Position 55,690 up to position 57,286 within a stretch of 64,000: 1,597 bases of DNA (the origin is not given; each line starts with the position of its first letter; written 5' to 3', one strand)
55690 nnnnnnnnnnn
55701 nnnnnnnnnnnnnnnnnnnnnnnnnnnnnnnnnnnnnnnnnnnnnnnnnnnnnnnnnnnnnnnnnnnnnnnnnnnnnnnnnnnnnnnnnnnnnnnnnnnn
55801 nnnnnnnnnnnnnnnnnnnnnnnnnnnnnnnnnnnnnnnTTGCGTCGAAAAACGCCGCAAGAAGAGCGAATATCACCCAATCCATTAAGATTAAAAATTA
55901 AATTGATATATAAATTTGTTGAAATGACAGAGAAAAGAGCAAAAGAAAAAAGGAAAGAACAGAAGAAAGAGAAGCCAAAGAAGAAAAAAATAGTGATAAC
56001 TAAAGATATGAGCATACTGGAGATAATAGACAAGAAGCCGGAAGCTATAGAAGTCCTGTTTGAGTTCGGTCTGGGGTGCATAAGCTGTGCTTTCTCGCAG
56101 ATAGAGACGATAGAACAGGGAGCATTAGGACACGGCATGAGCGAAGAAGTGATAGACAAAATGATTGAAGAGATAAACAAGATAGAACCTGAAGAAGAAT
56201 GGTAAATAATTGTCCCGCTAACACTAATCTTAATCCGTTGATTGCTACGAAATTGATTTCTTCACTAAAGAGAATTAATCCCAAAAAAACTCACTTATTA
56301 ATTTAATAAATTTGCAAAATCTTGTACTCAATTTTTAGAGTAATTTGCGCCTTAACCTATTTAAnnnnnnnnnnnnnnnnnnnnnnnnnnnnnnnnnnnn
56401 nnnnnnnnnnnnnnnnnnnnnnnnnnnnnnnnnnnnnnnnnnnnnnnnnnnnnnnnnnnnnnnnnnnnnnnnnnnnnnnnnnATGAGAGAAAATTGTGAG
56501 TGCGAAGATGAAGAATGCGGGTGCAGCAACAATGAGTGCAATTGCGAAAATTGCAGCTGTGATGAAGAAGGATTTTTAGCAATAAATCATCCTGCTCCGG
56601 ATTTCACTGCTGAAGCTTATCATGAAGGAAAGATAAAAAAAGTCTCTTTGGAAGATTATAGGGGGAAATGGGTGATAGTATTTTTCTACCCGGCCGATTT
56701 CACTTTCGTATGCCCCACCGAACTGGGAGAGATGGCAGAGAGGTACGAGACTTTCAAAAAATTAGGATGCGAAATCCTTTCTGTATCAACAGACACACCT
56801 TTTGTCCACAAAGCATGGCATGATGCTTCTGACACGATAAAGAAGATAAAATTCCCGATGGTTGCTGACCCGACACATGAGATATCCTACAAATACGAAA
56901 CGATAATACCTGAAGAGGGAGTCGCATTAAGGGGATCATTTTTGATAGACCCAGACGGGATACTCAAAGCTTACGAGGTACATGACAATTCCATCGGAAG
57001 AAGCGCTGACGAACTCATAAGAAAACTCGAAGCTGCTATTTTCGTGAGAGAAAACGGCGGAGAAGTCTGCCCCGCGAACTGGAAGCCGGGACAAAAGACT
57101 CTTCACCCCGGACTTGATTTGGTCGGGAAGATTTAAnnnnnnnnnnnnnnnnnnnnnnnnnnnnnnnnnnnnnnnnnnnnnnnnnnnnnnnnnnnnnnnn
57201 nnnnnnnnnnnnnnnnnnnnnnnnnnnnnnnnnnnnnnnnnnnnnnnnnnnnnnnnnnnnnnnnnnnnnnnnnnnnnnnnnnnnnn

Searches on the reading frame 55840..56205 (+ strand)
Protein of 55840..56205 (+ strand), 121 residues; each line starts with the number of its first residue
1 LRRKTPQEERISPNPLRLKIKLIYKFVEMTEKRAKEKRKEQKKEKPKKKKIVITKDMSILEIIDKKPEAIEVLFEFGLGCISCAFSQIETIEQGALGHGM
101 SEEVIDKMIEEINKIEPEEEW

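Call 6: search_protein_families(library=pfam, proteins=[window:55840-56205:+], max_evalue=0.01)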
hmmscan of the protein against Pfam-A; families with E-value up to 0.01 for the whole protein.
window:55840-56205:+ (121 aa): 1 family
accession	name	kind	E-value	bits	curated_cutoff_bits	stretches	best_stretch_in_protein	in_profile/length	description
PF08984.16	DUF1858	-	1.3e-16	60.9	32.2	1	53-103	1-56/59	Domain of unknown function (DUF1858)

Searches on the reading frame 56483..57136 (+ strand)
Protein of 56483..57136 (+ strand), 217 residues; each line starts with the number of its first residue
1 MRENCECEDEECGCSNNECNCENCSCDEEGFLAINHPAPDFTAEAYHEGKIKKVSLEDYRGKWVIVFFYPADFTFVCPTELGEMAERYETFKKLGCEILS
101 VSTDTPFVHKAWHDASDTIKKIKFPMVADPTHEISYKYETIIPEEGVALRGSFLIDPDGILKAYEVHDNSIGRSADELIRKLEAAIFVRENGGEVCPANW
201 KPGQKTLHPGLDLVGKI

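Call 6: search_protein_families(library=pfam, proteins=[window:56483-57136:+], max_evalue=0.01)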
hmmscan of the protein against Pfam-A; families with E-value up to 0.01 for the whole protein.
window:56483-57136:+ (217 aa): 4 families
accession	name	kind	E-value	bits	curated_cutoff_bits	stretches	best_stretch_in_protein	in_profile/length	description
PF00578.27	AhpC-TSA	-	2.3e-42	144.3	26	1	34-163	1-123/124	AhpC/TSA family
PF08534.16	Redoxin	-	2.2e-18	66.9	26.6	1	35-171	3-138/148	Redoxin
PF10417.14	1-cysPrx_C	-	5.8e-08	33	21.1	1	188-209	5-29/41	C-terminal domain of 1-Cys peroxiredoxin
PF02630.20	SCO1-SenC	-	0.00044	20.6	22.8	1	52-95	12-55/134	SCO1/SenC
